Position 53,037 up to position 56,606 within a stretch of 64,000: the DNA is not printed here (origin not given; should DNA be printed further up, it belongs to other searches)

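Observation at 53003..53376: G10 homopolymer splits a signal peptide from a 1090-aa cell-wall-anchored protein: candidate slipped-strand phase variation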

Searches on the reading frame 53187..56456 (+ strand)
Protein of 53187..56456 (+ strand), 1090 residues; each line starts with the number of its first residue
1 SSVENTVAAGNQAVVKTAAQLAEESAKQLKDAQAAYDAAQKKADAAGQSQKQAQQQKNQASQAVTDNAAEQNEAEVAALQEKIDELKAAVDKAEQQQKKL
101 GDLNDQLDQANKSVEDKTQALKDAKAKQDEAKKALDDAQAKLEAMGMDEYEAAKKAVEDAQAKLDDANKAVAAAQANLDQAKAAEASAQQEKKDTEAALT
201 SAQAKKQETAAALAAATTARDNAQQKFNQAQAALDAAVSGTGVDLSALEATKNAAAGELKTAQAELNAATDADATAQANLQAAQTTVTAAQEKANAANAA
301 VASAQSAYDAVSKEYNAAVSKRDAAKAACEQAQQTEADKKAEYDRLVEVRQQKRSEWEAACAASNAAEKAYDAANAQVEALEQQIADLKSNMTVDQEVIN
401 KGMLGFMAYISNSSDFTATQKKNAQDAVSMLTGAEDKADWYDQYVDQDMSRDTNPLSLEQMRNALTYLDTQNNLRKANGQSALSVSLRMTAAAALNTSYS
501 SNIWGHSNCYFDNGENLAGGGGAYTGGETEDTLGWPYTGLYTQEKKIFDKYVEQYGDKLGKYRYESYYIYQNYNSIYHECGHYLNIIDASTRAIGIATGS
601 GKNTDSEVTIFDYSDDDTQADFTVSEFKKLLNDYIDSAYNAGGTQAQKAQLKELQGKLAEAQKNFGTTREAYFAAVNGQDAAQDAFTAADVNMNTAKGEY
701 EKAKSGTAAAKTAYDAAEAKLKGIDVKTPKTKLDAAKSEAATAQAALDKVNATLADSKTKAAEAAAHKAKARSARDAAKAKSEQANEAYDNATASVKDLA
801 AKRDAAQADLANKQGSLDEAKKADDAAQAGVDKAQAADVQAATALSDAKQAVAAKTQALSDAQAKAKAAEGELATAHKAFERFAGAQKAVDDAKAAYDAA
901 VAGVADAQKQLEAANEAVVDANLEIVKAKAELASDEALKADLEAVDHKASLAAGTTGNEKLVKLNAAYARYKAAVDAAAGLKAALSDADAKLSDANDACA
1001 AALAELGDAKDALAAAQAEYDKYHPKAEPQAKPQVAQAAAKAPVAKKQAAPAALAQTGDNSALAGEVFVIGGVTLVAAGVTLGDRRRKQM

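Call 86: predict_structure(protein=window:53187-56456:+)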
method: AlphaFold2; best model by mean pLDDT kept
length: 1090 residues; sequences in the alignment: 1
mean_pLDDT: 53.5   pTM: 0.29
mean pLDDT of the five models: 53.5, 52.9, 51.6, 51.1, 48.6
residues with pLDDT >= 90: 23; 70-90: 320; 50-70: 209; < 50: 538
segments of 3 or more residues with pLDDT < 50: 1-15, 18-28, 38-40, 45-57, 59-64, 67-72, 278-280, 282-284, 289-291, 342-346, 391-632, 637-643, 645-647, 657-686, 791-793, 795-797, 799-824, 826-842, 848-873, 941-958, 1024-1090
pLDDT, mean of each block of 10 residues (from residue 1): 40 46 47 48 48 49 49 49 59 72 84 90 91 90 75 86 89 86 81 75 60 63 73 70 61 74 71 51 48 56 73 81 82 65 48 68 82 81 69 41 37 37 39 29 29 28 34 30 26 24 22 21 22 23 30 30 24 23 22 22 23 27 38 47 46 50 37 36 47 61 69 79 72 77 77 71 62 53 49 47 42 37 42 42 44 42 39 55 77 83 79 77 73 59 43 45 69 76 75 77 77 71 45 35 29 26 24 23 28
secondary structure, 60 per line:
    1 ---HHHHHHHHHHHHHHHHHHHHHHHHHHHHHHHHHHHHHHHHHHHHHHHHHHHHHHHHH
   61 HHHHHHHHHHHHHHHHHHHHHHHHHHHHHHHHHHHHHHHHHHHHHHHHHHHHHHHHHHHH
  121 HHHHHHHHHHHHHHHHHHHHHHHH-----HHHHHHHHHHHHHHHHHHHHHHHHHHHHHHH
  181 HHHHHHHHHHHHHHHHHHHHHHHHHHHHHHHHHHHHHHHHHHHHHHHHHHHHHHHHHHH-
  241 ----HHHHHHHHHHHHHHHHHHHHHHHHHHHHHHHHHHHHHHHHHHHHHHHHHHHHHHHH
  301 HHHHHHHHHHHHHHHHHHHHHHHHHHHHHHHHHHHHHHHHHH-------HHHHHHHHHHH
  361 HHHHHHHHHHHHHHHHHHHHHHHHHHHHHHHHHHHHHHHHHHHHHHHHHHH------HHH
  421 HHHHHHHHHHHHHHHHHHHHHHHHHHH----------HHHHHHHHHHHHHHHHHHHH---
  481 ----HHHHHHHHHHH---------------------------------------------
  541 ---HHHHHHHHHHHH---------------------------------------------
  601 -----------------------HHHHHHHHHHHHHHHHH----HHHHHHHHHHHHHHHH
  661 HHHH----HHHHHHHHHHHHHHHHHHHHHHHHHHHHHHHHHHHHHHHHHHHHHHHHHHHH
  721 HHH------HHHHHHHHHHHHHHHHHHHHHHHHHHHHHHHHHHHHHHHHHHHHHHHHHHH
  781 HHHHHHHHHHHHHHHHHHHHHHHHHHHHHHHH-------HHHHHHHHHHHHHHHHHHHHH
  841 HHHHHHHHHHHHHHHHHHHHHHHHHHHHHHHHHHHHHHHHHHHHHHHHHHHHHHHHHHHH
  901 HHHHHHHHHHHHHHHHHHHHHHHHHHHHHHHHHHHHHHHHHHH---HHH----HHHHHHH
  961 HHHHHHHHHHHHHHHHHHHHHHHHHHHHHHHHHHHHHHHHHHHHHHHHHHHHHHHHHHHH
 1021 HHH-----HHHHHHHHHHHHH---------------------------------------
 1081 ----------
elements in order (helices of 4 or more, strands of 3 or more residues): H4-144 H150-239 H245-342 H350-411 H418-447 H458-477 H485-495 H544-555 H624-640 H645-664 H669-723 H730-812 H820-943 H954-1023 H1029-1041
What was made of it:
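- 53199..54359 (+): N-terminal Ala/Lys/Gln-rich helical (coiled-coil-like) stalk. The AF2 single-sequence model gives continuous helices over aa 4-411 of the 1090-aa product (call 86).
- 55056..56255 (+): C-terminal helical stalk. AF2 helices over aa 624-1023 of the 1090-aa product (call 86).
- On CAP / SCP / PR-1 superfamily (Pfam PF00188): The single-sequence AF2 model has pLDDT 20-30 over the domain (call 86).
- Tried and rejected: It gave helices for the stalks but a useless CAP model (call 86), so I did not run a fold search.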
